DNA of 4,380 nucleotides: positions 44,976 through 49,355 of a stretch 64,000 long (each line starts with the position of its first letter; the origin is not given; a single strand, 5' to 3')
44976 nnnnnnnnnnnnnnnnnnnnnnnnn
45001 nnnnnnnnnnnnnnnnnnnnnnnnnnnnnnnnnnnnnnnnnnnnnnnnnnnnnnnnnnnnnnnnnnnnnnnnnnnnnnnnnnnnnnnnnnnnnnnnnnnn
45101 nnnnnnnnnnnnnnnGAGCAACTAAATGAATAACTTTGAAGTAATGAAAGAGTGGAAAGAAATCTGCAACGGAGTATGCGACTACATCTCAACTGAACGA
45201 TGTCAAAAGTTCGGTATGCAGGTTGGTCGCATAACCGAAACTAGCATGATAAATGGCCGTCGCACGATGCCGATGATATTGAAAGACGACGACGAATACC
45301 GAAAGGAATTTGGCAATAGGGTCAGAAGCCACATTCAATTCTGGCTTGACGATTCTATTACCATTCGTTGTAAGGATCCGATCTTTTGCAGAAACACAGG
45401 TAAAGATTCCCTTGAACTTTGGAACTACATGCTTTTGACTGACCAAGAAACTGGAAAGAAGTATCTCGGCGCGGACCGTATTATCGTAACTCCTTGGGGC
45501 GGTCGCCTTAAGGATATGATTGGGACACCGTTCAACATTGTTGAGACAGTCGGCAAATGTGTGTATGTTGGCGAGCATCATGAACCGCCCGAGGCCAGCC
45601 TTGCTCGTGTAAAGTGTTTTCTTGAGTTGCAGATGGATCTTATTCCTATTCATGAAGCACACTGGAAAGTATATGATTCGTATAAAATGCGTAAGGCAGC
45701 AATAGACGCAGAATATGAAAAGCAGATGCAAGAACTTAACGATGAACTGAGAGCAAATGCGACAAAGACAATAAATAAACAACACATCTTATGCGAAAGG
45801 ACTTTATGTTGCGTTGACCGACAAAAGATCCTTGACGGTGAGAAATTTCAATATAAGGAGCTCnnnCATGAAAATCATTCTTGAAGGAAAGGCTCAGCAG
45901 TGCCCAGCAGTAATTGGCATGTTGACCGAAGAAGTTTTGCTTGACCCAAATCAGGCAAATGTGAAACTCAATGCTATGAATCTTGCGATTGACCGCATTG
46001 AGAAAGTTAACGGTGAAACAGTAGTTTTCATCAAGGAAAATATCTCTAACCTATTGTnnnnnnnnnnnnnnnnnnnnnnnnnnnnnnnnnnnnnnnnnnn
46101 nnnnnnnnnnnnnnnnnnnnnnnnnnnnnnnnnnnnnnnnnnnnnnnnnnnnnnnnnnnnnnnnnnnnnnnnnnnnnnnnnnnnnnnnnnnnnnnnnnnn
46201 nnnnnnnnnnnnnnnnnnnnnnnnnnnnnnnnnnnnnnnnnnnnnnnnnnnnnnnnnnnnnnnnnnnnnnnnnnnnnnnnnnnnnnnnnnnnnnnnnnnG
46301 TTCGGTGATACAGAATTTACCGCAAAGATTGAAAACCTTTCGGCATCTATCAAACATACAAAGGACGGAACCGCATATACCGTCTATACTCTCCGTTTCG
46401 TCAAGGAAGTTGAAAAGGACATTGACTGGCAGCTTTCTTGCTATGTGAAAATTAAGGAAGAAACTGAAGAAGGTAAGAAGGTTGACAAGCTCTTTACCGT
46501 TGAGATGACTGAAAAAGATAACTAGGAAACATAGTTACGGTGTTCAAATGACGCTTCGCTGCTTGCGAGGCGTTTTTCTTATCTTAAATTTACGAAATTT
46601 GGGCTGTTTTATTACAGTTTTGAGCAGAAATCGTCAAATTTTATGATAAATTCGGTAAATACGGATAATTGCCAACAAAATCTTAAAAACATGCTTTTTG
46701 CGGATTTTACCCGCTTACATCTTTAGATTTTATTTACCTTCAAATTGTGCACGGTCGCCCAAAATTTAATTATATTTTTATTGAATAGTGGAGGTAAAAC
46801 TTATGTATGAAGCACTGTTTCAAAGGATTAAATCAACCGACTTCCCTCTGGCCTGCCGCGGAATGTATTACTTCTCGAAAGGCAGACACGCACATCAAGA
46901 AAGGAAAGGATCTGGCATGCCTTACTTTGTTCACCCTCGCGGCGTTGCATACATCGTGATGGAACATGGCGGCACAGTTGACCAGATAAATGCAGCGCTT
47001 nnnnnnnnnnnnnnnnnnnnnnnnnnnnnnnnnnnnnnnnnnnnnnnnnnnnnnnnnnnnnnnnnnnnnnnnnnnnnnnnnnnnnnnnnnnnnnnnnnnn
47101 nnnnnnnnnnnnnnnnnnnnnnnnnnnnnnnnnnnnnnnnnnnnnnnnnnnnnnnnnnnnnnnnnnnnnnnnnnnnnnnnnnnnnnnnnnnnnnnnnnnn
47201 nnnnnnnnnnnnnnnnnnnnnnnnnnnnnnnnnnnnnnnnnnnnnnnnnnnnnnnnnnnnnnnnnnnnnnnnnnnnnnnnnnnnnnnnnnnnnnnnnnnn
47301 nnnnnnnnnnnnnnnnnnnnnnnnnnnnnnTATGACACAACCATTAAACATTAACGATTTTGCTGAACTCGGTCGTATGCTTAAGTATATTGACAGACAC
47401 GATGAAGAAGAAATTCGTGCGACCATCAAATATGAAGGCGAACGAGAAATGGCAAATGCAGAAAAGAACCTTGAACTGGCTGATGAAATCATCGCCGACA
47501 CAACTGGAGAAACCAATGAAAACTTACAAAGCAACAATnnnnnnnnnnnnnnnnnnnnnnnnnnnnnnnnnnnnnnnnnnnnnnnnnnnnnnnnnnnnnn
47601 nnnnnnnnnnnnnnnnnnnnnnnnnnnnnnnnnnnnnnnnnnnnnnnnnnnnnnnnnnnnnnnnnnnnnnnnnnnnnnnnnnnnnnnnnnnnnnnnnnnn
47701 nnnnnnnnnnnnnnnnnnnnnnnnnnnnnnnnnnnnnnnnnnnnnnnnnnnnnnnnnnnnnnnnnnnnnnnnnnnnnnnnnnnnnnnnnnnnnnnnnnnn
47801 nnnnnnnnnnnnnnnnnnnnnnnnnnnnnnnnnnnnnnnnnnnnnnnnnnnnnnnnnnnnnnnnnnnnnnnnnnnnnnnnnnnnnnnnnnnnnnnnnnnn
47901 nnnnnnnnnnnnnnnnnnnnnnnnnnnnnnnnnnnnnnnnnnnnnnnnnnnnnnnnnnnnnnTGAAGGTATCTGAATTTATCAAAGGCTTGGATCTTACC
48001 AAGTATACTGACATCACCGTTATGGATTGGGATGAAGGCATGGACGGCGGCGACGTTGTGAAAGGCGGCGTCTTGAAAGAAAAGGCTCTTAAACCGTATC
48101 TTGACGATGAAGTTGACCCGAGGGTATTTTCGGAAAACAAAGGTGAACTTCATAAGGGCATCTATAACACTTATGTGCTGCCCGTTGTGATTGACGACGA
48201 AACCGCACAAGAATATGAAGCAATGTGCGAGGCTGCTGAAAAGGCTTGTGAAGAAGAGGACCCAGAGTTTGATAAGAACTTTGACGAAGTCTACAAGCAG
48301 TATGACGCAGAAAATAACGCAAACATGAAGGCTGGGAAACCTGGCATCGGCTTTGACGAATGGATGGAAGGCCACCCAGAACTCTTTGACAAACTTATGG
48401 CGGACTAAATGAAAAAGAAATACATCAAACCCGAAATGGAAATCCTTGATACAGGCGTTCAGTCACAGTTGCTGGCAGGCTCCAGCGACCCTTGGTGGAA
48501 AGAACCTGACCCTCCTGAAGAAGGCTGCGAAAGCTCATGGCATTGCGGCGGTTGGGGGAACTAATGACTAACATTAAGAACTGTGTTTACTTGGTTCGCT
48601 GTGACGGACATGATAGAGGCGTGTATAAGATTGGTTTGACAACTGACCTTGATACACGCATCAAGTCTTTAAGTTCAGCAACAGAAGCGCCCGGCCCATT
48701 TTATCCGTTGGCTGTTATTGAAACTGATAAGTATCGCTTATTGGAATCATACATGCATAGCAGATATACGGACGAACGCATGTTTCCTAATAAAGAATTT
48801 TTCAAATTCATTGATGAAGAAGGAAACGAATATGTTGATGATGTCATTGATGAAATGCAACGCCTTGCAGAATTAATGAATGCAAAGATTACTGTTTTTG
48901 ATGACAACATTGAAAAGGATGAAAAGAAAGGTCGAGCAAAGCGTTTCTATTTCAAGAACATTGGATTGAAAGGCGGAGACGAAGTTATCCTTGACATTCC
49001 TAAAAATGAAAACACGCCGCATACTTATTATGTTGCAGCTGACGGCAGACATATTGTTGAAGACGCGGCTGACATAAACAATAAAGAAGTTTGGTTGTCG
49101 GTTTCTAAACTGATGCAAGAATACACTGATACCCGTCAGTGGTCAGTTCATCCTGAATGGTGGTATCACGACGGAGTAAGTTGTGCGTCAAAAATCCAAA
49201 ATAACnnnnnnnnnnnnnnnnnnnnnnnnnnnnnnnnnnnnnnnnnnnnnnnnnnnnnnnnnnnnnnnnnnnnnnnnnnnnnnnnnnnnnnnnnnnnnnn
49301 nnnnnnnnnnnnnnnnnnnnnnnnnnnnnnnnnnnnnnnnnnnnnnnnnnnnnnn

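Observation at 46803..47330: Phage-encoded small alarmone hydrolase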

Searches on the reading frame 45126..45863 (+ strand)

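Call 16: search_protein_families(library=phrogs, proteins=[window:45126-45863:+], max_evalue=0.001)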
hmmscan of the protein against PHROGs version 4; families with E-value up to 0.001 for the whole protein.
window:45126-45863:+ (246 aa): 0 families

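Call 17: search_protein_families(library=pfam, proteins=[window:45126-45863:+], max_evalue=0.01)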
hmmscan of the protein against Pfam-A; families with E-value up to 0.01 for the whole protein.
window:45126-45863:+ (246 aa): 0 families

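Call 65: search_protein_families(library=padloc, proteins=[window:45126-45863:+], max_evalue=0.01)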
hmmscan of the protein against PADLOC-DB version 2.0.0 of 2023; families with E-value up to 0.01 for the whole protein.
window:45126-45863:+ (246 aa): 1 family
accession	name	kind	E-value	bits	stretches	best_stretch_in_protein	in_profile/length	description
PDLC01895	CARF4--CARF_PDDEXK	-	0.0066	13.5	0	137-243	139-241/397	-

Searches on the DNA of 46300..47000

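Call 41: search_rna_families(source=window, start=46300, end=47000, threshold=evalue, max_evalue=1)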
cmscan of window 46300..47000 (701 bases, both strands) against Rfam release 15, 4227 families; matches with E-value up to 1: 2.
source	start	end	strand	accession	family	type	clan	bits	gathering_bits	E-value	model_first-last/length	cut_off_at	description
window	46526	46645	+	RF02189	ST7-OT4_3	Gene; lncRNA;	-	15.7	50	0.32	187-302/302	no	ST7 overlapping transcript 4 conserved region 3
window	46665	46719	+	RF00023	tmRNA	Gene;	CL00001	10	47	0.084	87-140/374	no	transfer-messenger RNA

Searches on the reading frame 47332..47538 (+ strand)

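Call 16: search_protein_families(library=phrogs, proteins=[window:47332-47538:+], max_evalue=0.001)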
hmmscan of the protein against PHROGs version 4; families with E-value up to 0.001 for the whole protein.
window:47332-47538:+ (69 aa): 0 families

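Call 17: search_protein_families(library=pfam, proteins=[window:47332-47538:+], max_evalue=0.01)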
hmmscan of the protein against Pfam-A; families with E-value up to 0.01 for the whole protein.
window:47332-47538:+ (69 aa): 0 families

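Call 65: search_protein_families(library=padloc, proteins=[window:47332-47538:+], max_evalue=0.01)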
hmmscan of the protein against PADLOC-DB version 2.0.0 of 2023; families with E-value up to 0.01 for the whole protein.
window:47332-47538:+ (69 aa): 1 family
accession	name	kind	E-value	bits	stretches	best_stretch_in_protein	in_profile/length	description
PDLC03799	RTasTM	-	0.0085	13.6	1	16-51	25-60/229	DRT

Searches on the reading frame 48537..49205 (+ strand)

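Call 16: search_protein_families(library=phrogs, proteins=[window:48537-49205:+], max_evalue=0.001)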
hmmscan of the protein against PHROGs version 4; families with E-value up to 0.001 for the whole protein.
window:48537-49205:+ (223 aa): 6 families
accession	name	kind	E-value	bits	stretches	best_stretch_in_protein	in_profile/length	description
phrog_8430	-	unknown function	2.9e-10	40.5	1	16-98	296-378/439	-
phrog_8130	-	unknown function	3.9e-09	37.1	1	18-104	181-263/434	-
phrog_16524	-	unknown function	3.4e-07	31.1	1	27-104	36-114/215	-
phrog_681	-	DNA, RNA and nucleotide metabolism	6.6e-07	29.3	1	8-88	435-514/576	endonuclease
phrog_36333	-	unknown function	2.2e-06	28.4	1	27-91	15-80/199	-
phrog_4284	-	unknown function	0.00071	20.4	0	3-82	73-146/171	-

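Call 17: search_protein_families(library=pfam, proteins=[window:48537-49205:+], max_evalue=0.01)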
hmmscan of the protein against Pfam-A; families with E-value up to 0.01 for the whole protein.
window:48537-49205:+ (223 aa): 2 families
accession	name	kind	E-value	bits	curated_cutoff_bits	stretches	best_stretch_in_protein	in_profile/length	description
PF13455.12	MUG113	-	1.5e-12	48.4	22.3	1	30-96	1-66/73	Meiotically up-regulated gene 113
PF10544.15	T5orf172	-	3e-10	40.9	20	1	16-107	2-100/101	T5orf172 domain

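Call 65: search_protein_families(library=padloc, proteins=[window:48537-49205:+], max_evalue=0.01)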
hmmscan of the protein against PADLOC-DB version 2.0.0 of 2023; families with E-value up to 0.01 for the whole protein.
window:48537-49205:+ (223 aa): 5 families
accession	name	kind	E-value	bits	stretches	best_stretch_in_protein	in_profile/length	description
PDLC05041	PDC-S57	-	1.2e-18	65.5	1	10-213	1-196/212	-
PDLC05043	PDC-S57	-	1.7e-11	42.2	1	27-213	16-206/221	-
PDLC03977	PD-Lambda-1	-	6.9e-06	23.2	1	29-116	371-462/496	-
PDLC03976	PD-Lambda-1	-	3.2e-05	21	1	28-117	371-464/491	-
PDLC04975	PDC-S26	-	0.0097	13.2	0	84-141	197-253/351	-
